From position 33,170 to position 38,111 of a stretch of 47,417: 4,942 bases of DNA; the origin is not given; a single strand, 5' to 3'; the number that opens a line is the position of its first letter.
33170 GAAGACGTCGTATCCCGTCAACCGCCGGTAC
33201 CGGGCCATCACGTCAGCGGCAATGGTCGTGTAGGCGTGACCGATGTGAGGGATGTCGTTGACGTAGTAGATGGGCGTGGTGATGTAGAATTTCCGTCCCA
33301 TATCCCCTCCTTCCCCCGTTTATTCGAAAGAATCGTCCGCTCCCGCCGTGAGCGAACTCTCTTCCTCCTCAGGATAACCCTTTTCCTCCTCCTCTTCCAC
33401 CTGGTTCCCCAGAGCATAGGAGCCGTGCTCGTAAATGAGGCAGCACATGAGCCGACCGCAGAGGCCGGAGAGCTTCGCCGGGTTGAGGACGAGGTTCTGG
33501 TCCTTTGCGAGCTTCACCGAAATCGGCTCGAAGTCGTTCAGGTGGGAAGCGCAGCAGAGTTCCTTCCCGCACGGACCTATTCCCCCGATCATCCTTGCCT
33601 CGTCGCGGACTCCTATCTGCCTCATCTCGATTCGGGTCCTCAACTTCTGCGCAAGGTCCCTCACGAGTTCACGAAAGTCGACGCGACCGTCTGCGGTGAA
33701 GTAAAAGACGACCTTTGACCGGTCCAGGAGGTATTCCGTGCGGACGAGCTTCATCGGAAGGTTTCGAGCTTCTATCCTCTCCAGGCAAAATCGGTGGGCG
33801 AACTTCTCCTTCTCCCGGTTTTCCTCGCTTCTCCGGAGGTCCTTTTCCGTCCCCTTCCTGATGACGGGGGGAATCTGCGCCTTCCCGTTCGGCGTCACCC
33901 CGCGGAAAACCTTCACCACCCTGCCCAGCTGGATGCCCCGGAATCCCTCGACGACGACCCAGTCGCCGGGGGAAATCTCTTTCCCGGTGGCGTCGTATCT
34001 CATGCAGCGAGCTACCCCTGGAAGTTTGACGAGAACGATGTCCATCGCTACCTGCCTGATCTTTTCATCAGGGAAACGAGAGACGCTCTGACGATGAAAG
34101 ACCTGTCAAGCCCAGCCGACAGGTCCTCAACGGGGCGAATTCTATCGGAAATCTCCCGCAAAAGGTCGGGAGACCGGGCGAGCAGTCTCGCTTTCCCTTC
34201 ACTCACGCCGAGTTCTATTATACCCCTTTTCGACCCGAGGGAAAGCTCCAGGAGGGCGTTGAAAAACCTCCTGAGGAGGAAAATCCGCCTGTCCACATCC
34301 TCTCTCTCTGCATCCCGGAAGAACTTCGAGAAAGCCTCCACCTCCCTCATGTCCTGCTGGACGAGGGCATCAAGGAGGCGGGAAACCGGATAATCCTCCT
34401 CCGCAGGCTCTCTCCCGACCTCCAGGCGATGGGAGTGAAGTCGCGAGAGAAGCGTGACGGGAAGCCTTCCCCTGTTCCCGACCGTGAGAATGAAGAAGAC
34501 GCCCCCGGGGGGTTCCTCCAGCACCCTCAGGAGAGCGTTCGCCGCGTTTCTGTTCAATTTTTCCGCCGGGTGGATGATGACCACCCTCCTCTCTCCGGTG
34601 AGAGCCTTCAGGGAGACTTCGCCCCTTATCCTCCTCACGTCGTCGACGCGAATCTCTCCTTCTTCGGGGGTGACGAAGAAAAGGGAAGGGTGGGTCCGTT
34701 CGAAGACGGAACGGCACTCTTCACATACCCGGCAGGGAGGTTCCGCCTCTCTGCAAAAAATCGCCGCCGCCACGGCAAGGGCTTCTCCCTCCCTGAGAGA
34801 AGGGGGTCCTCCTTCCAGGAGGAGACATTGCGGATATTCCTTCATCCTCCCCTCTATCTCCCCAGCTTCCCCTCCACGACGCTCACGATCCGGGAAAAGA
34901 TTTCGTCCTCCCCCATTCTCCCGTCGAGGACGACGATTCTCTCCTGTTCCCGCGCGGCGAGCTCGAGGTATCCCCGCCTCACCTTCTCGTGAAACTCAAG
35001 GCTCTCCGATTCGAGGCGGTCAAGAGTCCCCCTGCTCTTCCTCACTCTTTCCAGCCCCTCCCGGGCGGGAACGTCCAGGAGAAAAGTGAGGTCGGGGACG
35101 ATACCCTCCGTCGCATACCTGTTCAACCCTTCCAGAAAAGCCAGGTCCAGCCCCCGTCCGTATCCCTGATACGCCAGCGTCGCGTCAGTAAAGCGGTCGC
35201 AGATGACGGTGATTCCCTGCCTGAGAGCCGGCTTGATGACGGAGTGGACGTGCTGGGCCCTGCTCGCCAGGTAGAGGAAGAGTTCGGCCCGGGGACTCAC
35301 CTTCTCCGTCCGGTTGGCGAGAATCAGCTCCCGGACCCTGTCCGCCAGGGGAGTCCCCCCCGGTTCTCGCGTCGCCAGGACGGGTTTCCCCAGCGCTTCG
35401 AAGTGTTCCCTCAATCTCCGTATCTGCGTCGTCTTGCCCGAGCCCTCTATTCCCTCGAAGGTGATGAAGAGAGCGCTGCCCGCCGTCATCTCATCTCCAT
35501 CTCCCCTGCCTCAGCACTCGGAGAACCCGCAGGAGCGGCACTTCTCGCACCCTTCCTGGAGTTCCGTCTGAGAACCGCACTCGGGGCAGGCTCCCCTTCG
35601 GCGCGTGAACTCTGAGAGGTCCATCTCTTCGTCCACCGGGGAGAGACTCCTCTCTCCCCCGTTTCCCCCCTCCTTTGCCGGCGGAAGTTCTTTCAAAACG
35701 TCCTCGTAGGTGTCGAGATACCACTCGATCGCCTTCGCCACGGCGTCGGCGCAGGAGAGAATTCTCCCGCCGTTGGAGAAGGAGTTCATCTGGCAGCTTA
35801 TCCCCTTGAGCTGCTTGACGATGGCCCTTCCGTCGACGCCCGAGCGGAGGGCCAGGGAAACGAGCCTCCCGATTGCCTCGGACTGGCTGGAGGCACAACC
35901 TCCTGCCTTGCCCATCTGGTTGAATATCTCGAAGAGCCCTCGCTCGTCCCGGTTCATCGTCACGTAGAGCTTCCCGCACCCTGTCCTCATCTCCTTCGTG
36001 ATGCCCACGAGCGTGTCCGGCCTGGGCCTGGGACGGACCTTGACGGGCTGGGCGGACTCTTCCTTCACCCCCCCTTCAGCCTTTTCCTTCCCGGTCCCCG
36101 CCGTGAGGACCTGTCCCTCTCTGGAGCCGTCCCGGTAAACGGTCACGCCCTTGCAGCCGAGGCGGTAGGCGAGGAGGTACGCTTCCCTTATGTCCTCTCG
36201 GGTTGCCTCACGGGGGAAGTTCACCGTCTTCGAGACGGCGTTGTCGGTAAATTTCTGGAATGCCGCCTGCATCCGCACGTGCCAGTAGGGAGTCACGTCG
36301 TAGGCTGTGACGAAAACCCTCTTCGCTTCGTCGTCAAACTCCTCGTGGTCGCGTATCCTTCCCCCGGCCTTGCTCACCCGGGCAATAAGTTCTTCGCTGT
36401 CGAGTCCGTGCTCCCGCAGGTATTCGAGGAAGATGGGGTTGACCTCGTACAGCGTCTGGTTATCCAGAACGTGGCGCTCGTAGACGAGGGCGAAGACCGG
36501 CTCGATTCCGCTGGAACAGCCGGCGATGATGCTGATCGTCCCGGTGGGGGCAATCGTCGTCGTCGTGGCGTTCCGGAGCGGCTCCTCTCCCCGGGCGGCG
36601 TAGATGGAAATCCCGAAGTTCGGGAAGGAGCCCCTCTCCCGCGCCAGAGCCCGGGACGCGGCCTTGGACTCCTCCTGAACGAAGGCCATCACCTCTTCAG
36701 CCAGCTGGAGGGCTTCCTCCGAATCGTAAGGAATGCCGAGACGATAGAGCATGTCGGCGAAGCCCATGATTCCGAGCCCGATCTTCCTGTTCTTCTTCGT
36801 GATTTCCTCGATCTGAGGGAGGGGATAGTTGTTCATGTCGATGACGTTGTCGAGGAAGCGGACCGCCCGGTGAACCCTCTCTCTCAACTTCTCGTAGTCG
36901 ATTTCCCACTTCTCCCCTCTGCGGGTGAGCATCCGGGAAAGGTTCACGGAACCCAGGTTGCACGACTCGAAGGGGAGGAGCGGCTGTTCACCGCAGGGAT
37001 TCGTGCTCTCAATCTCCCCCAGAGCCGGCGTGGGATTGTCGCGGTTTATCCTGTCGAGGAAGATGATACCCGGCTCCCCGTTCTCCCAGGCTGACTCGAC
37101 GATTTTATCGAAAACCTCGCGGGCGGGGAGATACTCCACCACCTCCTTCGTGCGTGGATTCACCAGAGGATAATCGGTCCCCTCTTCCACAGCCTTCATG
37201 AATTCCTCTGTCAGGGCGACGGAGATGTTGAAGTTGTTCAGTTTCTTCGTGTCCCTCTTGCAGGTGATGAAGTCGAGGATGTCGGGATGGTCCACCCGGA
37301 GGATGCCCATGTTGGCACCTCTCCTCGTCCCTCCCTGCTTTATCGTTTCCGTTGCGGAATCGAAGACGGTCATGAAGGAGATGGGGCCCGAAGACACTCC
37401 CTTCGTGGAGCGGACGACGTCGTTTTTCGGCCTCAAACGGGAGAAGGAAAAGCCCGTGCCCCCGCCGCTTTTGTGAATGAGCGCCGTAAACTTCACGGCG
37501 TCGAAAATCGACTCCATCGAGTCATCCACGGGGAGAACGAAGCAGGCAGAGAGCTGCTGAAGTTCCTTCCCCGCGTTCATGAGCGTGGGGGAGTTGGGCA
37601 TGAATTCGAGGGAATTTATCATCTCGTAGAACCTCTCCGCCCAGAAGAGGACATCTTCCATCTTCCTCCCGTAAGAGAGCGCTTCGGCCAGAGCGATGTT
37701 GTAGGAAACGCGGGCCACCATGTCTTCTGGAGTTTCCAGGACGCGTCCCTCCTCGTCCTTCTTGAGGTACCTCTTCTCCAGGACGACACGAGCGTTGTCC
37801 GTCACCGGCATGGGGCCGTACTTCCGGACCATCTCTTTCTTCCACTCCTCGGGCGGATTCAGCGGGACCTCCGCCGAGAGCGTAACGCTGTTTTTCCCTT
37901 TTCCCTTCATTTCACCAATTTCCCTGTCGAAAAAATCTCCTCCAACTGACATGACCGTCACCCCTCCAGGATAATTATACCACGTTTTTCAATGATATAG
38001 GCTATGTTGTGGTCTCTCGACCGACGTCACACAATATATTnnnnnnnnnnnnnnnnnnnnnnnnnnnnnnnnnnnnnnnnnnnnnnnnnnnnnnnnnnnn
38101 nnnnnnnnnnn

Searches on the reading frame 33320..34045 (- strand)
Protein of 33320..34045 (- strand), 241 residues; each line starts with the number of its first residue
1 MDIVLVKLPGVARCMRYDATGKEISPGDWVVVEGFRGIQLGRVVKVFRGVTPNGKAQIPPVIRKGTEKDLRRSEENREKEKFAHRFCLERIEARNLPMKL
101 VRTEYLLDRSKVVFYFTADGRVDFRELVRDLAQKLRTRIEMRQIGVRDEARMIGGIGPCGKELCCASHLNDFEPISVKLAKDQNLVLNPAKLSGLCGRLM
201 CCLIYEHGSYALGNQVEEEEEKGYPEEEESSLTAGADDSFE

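Call 71: search_protein_families(library=pfam, proteins=[window:33320-34045:-], max_evalue=0.00001)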
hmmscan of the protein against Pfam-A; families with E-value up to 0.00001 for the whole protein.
window:33320-34045:- (241 aa): 1 family
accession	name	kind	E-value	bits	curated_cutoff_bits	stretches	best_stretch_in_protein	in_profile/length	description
PF04468.17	PSP1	-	1.5e-34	118.6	27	1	60-144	2-86/86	PSP1 C-terminal conserved region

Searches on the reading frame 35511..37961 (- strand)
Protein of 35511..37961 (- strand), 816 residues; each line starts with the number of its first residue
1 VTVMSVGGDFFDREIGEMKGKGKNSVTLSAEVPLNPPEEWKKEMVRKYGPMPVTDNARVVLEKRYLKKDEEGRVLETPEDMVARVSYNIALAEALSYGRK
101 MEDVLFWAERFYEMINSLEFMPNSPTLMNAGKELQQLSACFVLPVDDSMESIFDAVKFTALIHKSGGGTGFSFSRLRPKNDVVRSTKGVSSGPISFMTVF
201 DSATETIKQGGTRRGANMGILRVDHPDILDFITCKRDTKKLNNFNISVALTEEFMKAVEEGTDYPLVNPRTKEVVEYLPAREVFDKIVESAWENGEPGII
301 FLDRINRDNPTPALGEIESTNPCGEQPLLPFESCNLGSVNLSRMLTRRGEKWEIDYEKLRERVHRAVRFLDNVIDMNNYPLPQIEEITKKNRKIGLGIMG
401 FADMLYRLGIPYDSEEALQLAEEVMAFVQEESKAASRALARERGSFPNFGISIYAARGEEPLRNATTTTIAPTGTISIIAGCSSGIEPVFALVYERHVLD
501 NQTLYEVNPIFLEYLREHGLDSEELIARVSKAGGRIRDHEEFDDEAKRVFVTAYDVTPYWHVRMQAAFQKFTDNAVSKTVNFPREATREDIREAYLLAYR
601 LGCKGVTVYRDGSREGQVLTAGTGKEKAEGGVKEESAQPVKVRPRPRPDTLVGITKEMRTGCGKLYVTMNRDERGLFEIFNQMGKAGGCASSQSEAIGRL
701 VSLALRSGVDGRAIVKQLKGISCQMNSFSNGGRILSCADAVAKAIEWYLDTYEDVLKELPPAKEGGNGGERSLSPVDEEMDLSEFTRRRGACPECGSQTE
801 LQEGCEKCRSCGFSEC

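Call 8: search_protein_families(library=pfam, proteins=[window:35511-37961:-], max_evalue=0.001)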
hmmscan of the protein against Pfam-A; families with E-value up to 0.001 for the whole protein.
window:35511-37961:- (816 aa): 3 families
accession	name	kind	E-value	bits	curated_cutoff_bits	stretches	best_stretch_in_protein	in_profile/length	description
PF02867.20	Ribonuc_red_lgC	-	4.7e-143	478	23.9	1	138-609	1-523/523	Ribonucleotide reductase, barrel domain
PF00317.26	Ribonuc_red_lgN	-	2e-24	85.9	28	1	54-134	4-76/77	Ribonucleotide reductase, all-alpha domain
PF12637.14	TSCPD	-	9e-23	80.8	22.8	1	656-749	5-88/88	TSCPD domain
